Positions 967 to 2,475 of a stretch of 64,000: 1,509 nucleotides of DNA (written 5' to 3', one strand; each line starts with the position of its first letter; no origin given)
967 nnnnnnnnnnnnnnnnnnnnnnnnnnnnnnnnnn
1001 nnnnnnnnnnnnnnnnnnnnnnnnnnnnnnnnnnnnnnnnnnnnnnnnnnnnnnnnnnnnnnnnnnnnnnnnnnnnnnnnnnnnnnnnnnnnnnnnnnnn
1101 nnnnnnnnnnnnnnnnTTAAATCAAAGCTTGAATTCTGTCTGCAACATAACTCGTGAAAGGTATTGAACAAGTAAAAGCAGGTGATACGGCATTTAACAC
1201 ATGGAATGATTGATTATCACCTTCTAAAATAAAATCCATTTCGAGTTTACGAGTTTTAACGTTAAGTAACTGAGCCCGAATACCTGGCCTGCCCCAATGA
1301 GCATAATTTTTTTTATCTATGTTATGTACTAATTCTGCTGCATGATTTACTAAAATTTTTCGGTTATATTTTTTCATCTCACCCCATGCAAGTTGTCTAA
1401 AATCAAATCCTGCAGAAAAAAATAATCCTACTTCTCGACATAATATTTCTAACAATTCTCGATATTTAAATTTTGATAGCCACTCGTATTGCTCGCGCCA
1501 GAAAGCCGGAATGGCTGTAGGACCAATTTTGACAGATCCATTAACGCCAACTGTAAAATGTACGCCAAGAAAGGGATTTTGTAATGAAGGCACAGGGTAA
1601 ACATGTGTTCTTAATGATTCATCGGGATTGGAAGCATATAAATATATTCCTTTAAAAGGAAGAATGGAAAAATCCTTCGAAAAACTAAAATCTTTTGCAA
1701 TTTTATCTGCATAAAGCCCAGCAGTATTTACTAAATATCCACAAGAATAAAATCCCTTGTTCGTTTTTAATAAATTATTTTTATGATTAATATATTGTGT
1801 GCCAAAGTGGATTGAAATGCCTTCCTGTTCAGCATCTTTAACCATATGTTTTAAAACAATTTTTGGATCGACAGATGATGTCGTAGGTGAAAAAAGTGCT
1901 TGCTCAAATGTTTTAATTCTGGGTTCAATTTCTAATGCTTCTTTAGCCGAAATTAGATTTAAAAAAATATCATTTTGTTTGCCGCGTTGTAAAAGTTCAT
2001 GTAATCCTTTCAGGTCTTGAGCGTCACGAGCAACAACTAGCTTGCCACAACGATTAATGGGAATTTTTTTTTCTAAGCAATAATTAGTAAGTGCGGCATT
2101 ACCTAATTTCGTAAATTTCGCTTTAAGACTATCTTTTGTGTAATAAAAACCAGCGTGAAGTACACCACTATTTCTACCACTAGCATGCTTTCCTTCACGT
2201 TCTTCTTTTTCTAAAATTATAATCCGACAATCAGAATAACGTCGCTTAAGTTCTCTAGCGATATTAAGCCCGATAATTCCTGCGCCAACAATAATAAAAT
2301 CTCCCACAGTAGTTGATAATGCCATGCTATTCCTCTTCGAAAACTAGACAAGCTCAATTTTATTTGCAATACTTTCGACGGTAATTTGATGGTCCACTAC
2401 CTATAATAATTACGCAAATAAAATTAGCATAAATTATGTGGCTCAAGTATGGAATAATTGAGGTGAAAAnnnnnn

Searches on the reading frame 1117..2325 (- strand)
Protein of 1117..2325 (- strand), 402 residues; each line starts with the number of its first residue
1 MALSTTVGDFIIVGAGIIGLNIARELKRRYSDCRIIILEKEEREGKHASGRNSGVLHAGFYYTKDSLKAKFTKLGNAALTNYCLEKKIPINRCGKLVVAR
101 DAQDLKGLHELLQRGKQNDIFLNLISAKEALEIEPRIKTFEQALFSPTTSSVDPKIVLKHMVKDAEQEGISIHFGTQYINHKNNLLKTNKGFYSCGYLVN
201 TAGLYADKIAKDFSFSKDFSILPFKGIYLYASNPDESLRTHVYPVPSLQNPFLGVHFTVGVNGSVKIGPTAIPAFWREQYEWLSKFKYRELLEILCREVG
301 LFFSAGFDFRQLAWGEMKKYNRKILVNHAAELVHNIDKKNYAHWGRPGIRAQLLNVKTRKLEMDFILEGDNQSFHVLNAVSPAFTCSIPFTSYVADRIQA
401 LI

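Call 52: search_protein_families(library=pfam, proteins=[window:1117-2325:-], max_evalue=0.0001)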
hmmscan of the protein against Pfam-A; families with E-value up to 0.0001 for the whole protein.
window:1117-2325:- (402 aa): 2 families
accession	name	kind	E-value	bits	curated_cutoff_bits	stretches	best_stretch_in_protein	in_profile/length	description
PF01266.30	DAO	-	1.6e-46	159.9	27.9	1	9-279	1-273/353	FAD dependent oxidoreductase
PF13450.12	NAD_binding_8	-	2.2e-05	25.1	21.9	1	12-50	1-37/68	NAD(P)-binding Rossmann-like domain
